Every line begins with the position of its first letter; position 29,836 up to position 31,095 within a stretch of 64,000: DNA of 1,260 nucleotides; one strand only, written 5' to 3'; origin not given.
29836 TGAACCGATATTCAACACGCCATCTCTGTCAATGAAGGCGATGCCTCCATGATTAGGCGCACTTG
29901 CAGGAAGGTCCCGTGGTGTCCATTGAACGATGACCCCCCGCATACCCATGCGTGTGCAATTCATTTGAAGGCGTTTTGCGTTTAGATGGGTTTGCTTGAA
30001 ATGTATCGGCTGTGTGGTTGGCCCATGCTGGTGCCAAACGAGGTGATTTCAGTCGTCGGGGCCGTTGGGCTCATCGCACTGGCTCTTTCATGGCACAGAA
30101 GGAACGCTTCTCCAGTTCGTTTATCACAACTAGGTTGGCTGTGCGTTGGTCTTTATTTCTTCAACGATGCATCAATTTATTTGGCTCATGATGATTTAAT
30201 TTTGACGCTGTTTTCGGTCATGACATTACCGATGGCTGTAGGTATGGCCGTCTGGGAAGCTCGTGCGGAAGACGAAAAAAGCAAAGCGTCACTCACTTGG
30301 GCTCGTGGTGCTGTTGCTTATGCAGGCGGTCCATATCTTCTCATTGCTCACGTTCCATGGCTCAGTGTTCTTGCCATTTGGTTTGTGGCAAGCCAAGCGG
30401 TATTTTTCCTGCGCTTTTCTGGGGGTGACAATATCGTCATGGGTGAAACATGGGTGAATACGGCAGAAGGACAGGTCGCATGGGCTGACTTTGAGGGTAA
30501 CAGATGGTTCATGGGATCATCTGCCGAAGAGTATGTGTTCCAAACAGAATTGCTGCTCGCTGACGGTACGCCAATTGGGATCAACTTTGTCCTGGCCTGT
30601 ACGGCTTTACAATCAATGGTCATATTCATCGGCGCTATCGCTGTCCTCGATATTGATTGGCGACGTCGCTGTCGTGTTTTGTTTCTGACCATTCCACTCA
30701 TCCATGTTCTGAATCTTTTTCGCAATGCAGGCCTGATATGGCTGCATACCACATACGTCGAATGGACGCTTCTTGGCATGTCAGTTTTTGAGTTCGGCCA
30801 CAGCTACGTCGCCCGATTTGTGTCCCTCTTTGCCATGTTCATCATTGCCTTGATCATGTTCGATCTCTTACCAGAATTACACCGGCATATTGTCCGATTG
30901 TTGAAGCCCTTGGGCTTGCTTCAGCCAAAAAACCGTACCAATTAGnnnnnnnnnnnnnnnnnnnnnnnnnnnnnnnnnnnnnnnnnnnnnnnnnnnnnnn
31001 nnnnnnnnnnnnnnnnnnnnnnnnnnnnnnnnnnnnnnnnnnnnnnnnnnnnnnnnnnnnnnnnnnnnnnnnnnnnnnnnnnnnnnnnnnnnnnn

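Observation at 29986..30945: Exosortase/archaeosortase-like membrane protein convergent with the giant surface-protein gene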

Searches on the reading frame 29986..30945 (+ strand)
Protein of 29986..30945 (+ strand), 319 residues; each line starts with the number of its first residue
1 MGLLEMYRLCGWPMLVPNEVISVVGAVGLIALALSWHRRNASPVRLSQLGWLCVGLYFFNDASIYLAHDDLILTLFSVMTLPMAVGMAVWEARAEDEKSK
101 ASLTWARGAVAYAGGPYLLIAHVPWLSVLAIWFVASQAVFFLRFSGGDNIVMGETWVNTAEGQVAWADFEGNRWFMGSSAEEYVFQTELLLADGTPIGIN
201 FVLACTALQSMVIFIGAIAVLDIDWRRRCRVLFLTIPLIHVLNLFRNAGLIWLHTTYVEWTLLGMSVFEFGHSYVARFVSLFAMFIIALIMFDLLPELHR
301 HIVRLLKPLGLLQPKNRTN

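Call 3: search_protein_families(library=ncbifam, proteins=[window:29986-30945:+], max_evalue=1)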
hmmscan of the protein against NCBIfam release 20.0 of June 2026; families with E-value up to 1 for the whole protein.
window:29986-30945:+ (319 aa): 8 families
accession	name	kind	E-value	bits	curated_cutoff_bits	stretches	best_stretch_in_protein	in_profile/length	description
TIGR04125.1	exosort_PGF_TRM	exception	1.6e-27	96.7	75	1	24-306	5-260/271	archaeosortase A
TIGR04178.1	exo_archaeo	signature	2.7e-13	50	23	1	202-296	4-96/97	exosortase/archaeosortase family protein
NF045528.1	heimosortase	equivalog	3.7e-07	30.4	130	1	190-291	77-179/199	heimdallarchaeosortase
NF046081.1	exosort_XrtX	exception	1.2e-06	28.6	170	1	177-287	52-154/168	exosortase X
TIGR04177.1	exosort_XrtH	exception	4.9e-05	23.4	86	1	193-291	60-149/158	exosortase H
NF041736.1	archaeo_artH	equivalog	0.012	15.6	200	1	127-301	27-187/202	archaeosortase H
TIGR04128.1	exoso_Fjoh_1448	exception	0.026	14.7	90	1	199-261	83-145/174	exosortase family protein XrtF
NF007548.0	PRK10163.1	equivalog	0.13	11.3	406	0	47-73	74-100/271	HTH-type transcriptional repressor AllR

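Call 4: search_protein_families(library=pfam, proteins=[window:29986-30945:+], max_evalue=1)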
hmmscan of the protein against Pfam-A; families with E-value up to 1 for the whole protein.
window:29986-30945:+ (319 aa): 1 family
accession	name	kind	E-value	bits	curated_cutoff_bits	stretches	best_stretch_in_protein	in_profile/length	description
PF10935.13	DUF2637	-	0.0037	17.6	22.8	1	26-138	49-143/161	Protein of unknown function (DUF2637)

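Call 6: find_homologous_proteins(query=window:29986-30942:+, max_evalue=0.001)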
Query window:29986-30942:+ (319 aa): 407 proteins with E <= 0.001 among 6601 candidates; the best 120 are listed.
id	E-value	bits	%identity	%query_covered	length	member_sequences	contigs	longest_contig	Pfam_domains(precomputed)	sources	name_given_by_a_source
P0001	3.8e-196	669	94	100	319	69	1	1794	-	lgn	-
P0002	2.0e-194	663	92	100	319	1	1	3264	-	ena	-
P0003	1.2e-187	641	87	100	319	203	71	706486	-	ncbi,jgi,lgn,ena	jgi:archaeosortase A (PGF-CTERM-specific)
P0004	1.5e-179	614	87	96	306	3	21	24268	-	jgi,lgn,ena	jgi:archaeosortase A (PGF-CTERM-specific)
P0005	4.5e-177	606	87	95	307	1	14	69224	-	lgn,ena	-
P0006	7.0e-177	606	87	96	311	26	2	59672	-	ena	-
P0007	1.6e-176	604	86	95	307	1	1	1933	-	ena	-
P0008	3.5e-176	603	84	98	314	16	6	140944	-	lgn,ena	-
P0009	4.4e-175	600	86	95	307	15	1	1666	-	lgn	-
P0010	1.4e-173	595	85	95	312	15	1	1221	-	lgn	-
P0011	2.7e-167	574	96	83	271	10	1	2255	PF09721.16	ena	-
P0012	7.5e-166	569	81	95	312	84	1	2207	-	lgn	-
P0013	2.1e-153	528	88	82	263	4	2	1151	-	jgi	jgi:archaeosortase A (PGF-CTERM-specific)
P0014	2.3e-148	512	71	99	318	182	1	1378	-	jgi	-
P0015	2.8e-148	512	71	96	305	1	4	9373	-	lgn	-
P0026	1.8e-137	476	65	97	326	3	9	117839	-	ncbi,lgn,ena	-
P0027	3.6e-136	472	87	75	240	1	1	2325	PF09721.16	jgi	jgi:archaeosortase A (PGF-CTERM-specific)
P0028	3.5e-134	465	64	96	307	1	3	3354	PF09721.16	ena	-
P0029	4.5e-134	465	64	96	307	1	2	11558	PF09721.16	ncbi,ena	-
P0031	2.1e-131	456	64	94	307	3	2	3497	PF09721.16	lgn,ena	-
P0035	3.8e-130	452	63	95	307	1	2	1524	PF09721.16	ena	-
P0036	5.5e-130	452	64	94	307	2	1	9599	PF09721.16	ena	-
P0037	8.1e-130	451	63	95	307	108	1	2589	PF09721.16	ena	-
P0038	1.7e-129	450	64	94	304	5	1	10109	PF09721.16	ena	-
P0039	2.5e-129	449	63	94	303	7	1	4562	PF09721.16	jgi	-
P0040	2.7e-129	449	62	94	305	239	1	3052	PF09721.16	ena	-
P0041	5.1e-129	448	63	94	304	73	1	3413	PF09721.16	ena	-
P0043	1.5e-128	447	62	94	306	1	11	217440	PF09721.16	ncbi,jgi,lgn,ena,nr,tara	ncbi:MAG: archaeosortase A [Candidatus Poseidoniales archaeon]|nr:MAG: archaeosortase A [Candidatus 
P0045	1.9e-128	446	63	94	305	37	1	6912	PF09721.16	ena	-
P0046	2.2e-128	446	63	91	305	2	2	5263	PF09721.16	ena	-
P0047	2.4e-128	446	62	95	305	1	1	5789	PF09721.16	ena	-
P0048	4.3e-128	445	63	91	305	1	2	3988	PF09721.16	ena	-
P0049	6.2e-128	445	64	91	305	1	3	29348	PF09721.16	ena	-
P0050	6.4e-128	445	63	94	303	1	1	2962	PF09721.16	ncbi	-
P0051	6.6e-128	445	64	91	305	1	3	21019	PF09721.16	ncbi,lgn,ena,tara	tara:strand:+ start:206 stop:1123 length:918 start_codon:yes stop_codon:yes gene_type:complete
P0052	7.2e-128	445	63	94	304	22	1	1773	PF09721.16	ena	-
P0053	7.8e-128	444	62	95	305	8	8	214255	PF09721.16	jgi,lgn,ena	jgi:archaeosortase A (PGF-CTERM-specific)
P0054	8.6e-128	444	64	91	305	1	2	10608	PF09721.16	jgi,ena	-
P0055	1.1e-127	444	64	91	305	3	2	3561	PF09721.16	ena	-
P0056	1.3e-127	444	63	94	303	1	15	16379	PF09721.16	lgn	-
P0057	1.3e-127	444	63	91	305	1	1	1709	PF09721.16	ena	-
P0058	2.5e-127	443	63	94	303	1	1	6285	PF09721.16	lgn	-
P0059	2.7e-127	443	62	94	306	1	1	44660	PF09721.16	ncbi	-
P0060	3.3e-127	442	62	94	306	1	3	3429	PF09721.16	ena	-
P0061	5.2e-127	442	63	91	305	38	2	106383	PF09721.16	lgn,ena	-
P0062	6.1e-127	442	61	95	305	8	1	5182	PF09721.16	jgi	-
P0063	7.6e-127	441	62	94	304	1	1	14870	PF09721.16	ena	-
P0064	8.1e-127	441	63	91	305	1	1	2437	PF09721.16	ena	-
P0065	1.2e-126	441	62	95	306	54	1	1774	PF09721.16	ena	-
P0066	1.4e-126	440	63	94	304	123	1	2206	PF09721.16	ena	-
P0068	5.2e-126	439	63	91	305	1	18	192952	PF09721.16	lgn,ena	-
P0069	6.8e-126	438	62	94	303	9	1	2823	PF09721.16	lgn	-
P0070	8.4e-126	438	63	91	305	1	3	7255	PF09721.16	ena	-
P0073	1.2e-124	434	62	94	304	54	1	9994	PF09721.16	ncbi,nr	ncbi:MAG: archaeosortase A [Candidatus Thermoplasmatota archaeon]|nr:archaeosortase A [Candidatus Th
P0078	1.6e-121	424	66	86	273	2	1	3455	PF09721.16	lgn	-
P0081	7.5e-121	422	58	97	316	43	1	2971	PF09721.16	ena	-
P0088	1.7e-118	414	58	96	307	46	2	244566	PF09721.16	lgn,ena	-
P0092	3.1e-118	413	59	96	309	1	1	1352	PF09721.16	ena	-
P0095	5.3e-118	412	58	96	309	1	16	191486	-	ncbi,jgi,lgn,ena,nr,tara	ncbi:MAG: archaeosortase A [Euryarchaeota archaeon]|jgi:archaeosortase A (PGF-CTERM-specific)|nr:arc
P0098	8.9e-118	411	59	96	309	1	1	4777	PF09721.16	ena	-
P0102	1.3e-117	411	58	95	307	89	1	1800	PF09721.16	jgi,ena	-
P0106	2.3e-117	410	62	93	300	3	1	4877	PF09721.16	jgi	-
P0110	1.6e-116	407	58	95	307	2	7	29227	PF09721.16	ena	-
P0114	2.0e-116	407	58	95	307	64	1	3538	PF09721.16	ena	-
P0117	2.5e-116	407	61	93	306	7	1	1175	PF09721.16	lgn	-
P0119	3.0e-116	406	57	96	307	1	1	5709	PF09721.16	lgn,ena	-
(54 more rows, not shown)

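Call 15: find_encoding_contigs(protein=P0003, flank=10000, max_places=3)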
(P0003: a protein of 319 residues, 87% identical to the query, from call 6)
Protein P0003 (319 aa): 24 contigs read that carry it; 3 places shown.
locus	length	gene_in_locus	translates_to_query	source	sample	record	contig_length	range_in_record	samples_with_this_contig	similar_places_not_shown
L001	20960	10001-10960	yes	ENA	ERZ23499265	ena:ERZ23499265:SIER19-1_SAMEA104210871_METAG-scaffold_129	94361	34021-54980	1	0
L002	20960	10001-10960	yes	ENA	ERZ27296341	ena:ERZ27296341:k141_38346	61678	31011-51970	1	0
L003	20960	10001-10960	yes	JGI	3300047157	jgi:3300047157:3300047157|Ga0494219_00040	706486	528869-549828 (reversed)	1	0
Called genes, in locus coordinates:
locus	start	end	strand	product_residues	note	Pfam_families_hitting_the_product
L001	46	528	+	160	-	-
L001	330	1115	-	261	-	PF01138:RNase_PH, PF03725:RNase_PH_C (weak)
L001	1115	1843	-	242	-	PF01138:RNase_PH, PF03725:RNase_PH_C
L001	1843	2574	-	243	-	PF21266:S1_RRP4 (faint), PF15985:KH_6 (weak)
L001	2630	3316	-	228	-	PF01172:SBDS_N, PF09377:SBDS_domain_II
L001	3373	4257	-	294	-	PF10584:Proteasome_A_N, PF00227:Proteasome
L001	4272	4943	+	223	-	PF01902:Diphthami_syn_2_N, PF28410:Diphthami_syn_2_C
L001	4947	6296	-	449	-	PF00206:Lyase_1, PF10397:ADSL_C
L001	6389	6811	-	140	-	-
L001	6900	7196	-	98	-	-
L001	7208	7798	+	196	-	-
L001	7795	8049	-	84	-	-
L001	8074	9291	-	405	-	PF22641:TiaS_TCKD, PF08489:TiaS_FLD, PF23783:Zn_ribbon_TiaS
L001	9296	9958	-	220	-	PF00702:Hydrolase (faint), PF08645:PNK3P (weak)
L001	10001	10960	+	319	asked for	-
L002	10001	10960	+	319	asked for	-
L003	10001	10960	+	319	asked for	-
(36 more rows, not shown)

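Call 16: find_encoding_contigs(protein=P0026, flank=10000, max_places=2)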
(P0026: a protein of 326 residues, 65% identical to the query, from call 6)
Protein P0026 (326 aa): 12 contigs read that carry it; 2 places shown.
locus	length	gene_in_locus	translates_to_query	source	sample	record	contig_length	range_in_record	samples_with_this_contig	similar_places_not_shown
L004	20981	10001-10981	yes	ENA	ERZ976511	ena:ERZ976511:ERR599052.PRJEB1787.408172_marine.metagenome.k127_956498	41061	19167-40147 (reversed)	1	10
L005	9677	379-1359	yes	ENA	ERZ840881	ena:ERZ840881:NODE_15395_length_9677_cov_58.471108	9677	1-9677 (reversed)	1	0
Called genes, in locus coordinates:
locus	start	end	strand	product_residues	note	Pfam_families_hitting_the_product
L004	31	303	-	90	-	PF01780:Ribosomal_L37ae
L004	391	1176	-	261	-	PF01138:RNase_PH, PF03725:RNase_PH_C (weak)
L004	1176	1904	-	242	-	PF01138:RNase_PH, PF03725:RNase_PH_C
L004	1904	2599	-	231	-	PF21266:S1_RRP4 (faint), PF15985:KH_6 (weak)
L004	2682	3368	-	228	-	PF01172:SBDS_N, PF09377:SBDS_domain_II, PF20268:SBDS_C (weak)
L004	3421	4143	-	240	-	PF10584:Proteasome_A_N, PF00227:Proteasome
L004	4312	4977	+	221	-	PF01902:Diphthami_syn_2_N, PF28410:Diphthami_syn_2_C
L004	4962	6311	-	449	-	PF00206:Lyase_1, PF10397:ADSL_C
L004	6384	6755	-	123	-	-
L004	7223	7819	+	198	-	-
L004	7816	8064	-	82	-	-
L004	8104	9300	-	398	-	PF22641:TiaS_TCKD, PF08489:TiaS_FLD, PF23783:Zn_ribbon_TiaS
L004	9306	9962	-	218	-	-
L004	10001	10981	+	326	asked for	-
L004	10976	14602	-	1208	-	PF00059:Lectin_C (weak), PF04151:PPC, PF00036:EF-hand_1 (faint), PF13202:EF-hand_5 (faint), PF13499:EF-hand_7 (faint)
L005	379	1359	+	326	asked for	-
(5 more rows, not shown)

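Call 17: find_encoding_contigs(protein=P0043, flank=10000, max_places=2)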
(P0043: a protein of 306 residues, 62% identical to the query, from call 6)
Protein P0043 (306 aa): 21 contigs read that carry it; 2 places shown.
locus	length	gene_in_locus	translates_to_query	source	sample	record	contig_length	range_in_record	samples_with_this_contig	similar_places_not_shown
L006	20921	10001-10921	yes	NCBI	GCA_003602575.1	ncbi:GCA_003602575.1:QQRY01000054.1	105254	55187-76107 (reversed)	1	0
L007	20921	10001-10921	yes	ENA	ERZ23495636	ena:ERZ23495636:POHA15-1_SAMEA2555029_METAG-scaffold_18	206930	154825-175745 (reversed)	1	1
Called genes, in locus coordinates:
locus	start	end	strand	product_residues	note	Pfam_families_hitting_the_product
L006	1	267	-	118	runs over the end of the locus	PF01780:Ribosomal_L37ae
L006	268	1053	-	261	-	PF01138:RNase_PH, PF03725:RNase_PH_C (weak)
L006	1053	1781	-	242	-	PF01138:RNase_PH, PF03725:RNase_PH_C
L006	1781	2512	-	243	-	PF21266:S1_RRP4 (faint), PF15985:KH_6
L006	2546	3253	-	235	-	PF01172:SBDS_N, PF09377:SBDS_domain_II, PF20268:SBDS_C (weak)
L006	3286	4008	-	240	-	PF10584:Proteasome_A_N, PF00227:Proteasome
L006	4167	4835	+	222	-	PF01902:Diphthami_syn_2_N, PF28410:Diphthami_syn_2_C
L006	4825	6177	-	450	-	PF00206:Lyase_1, PF10397:ADSL_C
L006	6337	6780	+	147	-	-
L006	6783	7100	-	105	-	-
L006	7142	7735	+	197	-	-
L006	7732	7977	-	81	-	-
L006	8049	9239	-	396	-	PF22641:TiaS_TCKD, PF08489:TiaS_FLD, PF23783:Zn_ribbon_TiaS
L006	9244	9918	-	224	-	PF08645:PNK3P (weak)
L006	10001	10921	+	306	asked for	PF09721:Exosortase_EpsH (weak)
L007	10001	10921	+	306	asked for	PF09721:Exosortase_EpsH (weak)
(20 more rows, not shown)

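Call 18: find_encoding_contigs(protein=P0095, flank=10000, max_places=2)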
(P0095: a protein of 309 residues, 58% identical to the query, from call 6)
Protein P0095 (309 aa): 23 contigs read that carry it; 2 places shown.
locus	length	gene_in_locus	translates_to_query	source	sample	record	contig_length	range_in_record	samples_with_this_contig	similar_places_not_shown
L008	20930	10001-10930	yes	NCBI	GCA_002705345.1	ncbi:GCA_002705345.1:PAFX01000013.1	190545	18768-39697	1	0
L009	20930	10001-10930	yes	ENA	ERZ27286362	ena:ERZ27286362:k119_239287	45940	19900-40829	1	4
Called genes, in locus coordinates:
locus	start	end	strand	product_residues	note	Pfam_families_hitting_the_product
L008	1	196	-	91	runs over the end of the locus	-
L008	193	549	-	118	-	PF01780:Ribosomal_L37ae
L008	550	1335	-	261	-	PF01138:RNase_PH, PF03725:RNase_PH_C (weak)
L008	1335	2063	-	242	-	PF01138:RNase_PH, PF03725:RNase_PH_C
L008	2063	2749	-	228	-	PF21266:S1_RRP4 (weak)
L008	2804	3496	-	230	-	PF01172:SBDS_N, PF09377:SBDS_domain_II, PF20268:SBDS_C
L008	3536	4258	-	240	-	PF10584:Proteasome_A_N, PF00227:Proteasome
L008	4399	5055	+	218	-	PF01902:Diphthami_syn_2_N, PF28410:Diphthami_syn_2_C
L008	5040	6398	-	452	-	PF00206:Lyase_1, PF10397:ADSL_C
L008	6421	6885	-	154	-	-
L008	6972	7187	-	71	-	-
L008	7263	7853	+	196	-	-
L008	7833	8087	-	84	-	-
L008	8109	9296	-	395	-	PF22641:TiaS_TCKD, PF08489:TiaS_FLD, PF23783:Zn_ribbon_TiaS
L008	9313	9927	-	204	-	-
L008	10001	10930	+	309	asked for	-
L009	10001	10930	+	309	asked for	-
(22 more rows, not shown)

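Call 23: search_solved_structures(query=window:29986-30942:+, max_evalue=10)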
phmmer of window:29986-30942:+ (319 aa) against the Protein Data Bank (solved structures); distinct sequences matched with E-value up to 10: 2.
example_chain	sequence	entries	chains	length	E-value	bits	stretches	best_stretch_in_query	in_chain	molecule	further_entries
9ys3_A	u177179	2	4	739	0.25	13.9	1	27-133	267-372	Bacteriophytochrome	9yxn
8uph_A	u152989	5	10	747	0.25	13.9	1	27-133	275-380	Bacteriophytochrome (Light-regulated signal transduction histidine kinase)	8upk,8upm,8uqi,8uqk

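Call 28: search_protein_representatives(protein=window:29986-30942:+)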
Query: 319 residues. Proteins with E-value up to 0.001 (for the whole library): 244; up to 1e-10: 114; up to 1e-30: 18. The best 150 are listed.
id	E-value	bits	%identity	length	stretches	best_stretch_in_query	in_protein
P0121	7.7e-106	370.5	53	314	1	15-315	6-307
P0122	5.6e-88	311.8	56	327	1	6-259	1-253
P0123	1.0e-80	287.9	63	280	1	98-306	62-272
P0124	5.0e-75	269.3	45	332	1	23-309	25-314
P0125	7.3e-73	262.1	44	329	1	23-309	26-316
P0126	6.3e-68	245.9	67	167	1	14-178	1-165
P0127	4.8e-63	229.9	42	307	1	19-307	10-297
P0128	1.1e-57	212.3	78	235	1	196-317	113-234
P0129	3.9e-54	200.6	38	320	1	24-307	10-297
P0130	2.5e-51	191.4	55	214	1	163-310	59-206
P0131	2.3e-49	184.9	56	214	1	116-272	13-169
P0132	3.3e-49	184.4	74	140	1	14-125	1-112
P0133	2.0e-45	172.0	61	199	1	157-278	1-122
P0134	1.1e-44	169.6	92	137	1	14-100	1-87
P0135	5.3e-42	160.7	85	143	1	1-89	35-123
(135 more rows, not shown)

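Call 40: search_protein_families(library=ncbifam, alignment_id=A2, max_evalue=0.00001)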
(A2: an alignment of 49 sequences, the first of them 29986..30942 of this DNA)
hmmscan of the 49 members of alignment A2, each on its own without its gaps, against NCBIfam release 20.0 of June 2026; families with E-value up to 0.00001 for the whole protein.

A. member 1, window:29986-30942:+ (319 aa): 4 families
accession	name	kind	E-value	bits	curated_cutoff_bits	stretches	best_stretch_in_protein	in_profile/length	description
TIGR04125.1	exosort_PGF_TRM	exception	1.6e-27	96.7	75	1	24-306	5-260/271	archaeosortase A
TIGR04178.1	exo_archaeo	signature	2.7e-13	50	23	1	202-296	4-96/97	exosortase/archaeosortase family protein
NF045528.1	heimosortase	equivalog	3.7e-07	30.4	130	1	190-291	77-179/199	heimdallarchaeosortase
NF046081.1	exosort_XrtX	exception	1.2e-06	28.6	170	1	177-287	52-154/168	exosortase X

B. families by the number of members that match (of 49 scanned): 13 families
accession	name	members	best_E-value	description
TIGR04125.1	exosort_PGF_TRM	49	6e-74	archaeosortase A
TIGR04178.1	exo_archaeo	48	1.8e-20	exosortase/archaeosortase family protein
NF045528.1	heimosortase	23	3.4e-10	heimdallarchaeosortase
NF046081.1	exosort_XrtX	22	1.5e-11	exosortase X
NF041736.1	archaeo_artH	20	1.5e-13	archaeosortase H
TIGR04177.1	exosort_XrtH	15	8.4e-12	exosortase H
TIGR04124.1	archaeo_artE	10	2.4e-10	archaeosortase family protein ArtE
TIGR04300.1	exosort_XrtM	3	1.2e-07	exosortase family protein XrtM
NF046083.1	exosort_XrtY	2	3.5e-09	exosortase Y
NF033505.2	paceosortase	2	2.6e-07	pacearchaeosortase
TIGR04144.1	archaeo_VPXXXP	2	3.7e-06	archaeosortase B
TIGR03110.1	exosort_Gpos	1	2.9e-07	exosortase family protein XrtG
TIGR04293.1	archaeo_artF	1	8.5e-07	archaeosortase family protein ArtF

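Call 41: predict_structure(alignment_id=A1)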
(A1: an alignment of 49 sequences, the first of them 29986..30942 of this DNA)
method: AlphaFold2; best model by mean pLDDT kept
length: 319 residues; sequences in the alignment: 49
mean_pLDDT: 72.4   pTM: 0.66
mean pLDDT of the five models: 72.4, 70.8, 70.2, 69.9, 67.9
residues with pLDDT >= 90: 10; 70-90: 181; 50-70: 113; < 50: 15
segments of 3 or more residues with pLDDT < 50: 9-11, 312-319
pLDDT, mean of each block of 10 residues (from residue 1): 49 63 87 87 86 89 75 82 88 81 83 79 78 80 71 76 75 60 66 67 65 77 80 80 73 67 60 63 64 59 59 46
secondary structure, 60 per line:
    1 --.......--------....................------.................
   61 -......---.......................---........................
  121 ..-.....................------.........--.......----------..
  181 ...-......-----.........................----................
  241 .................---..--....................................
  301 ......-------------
elements in order: H3-9 H18-37 H44-60 H62-67 H71-93 H97-122 H124-144 E151-159 E162-165 H179-183 E185-190 E196-200 H201-220 H225-257 H267-306

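Call 44: fold_search(model_id=the predicted structure, library=pdb)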
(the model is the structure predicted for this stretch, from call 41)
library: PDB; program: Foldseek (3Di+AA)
matches with E <= 10: 148; with E <= 0.001: 0
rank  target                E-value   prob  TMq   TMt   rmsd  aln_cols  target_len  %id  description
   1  6pwc_R                2.1e-01  0.12  0.16  0.16  20.4       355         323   14  A complex structure of arrestin-2 bound to neurotensin receptor 1 (released 2019-12-04)
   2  7c7q_A                3.6e-01  0.10  0.17  0.11  16.3       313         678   12  Cryo-EM structure of the baclofen/BHFF-bound human GABA(B) receptor in active state (released 2020-07-01)
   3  9lz2_R                4.2e-01  0.10  0.17  0.18  17.8       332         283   12  Cryo-EM structure of PTH1R(V2RC)-beta-arrestin1 complex (released 2026-03-11)
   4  9lz1_R                4.6e-01  0.11  0.17  0.19  18.0       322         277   13  Cryo-EM structure of PTH1R-beta-arrestin1 complex in state 2 (released 2026-03-11)
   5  9p80_R                5.1e-01  0.11  0.19  0.20  15.8       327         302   13  NTSR1-Gi-NTS(8-13) Complex in the Non-Canonical, AHD Open State (NC-Open-Apo) (released 2026-03-25)
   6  9jtn                  8.6e-01  0.06  0.14  0.13  23.2       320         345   13  Human glucose 6 phosphate catalytic subunit 1 (hG6PC1) bound with phosphate. (released 2025-08-06)
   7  4xee_A                1.1e+00  0.07  0.19  0.14  16.4       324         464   13  Structure of active-like neurotensin receptor (released 2015-07-29)
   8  2avk                  1.1e+00  0.47  0.23  0.45   9.9       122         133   10  met-azido-DcrH-Hr (released 2006-08-08)
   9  6dg6_C                1.4e+00  0.41  0.20  0.48   4.5        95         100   13  Structure of a de novo designed Interleukin-2/Interleukin-15 mimetic (released 2019-01-16)
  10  6dg6_F                1.7e+00  0.35  0.19  0.44   5.1        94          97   13  Structure of a de novo designed Interleukin-2/Interleukin-15 mimetic (released 2019-01-16)
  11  2awc                  1.8e+00  0.30  0.22  0.43   8.9       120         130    8  deoxy-DcrH-Hr (released 2006-08-15)
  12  7p7c_L                1.9e+00  0.04  0.13  0.08  20.2       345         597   13  Complex I from E. coli, DDM/LMNG-purified, Apo, Open state (released 2022-09-21)
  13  3waq                  2.0e+00  0.33  0.20  0.41   7.7       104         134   10  Hemerythrin-like domain of DcrH I119E mutant (met) (released 2014-03-19)
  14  5maw_E                2.0e+00  0.21  0.19  0.38   6.2       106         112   11  Crystal structure of the flagellin-FliS complex from Bacillus subtilis (released 2017-12-20)
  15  8dz8_F                2.1e+00  0.38  0.22  0.54   4.4        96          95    9  Neoleukin 4, a de novo designed IL-4 mimetic (released 2023-03-29)
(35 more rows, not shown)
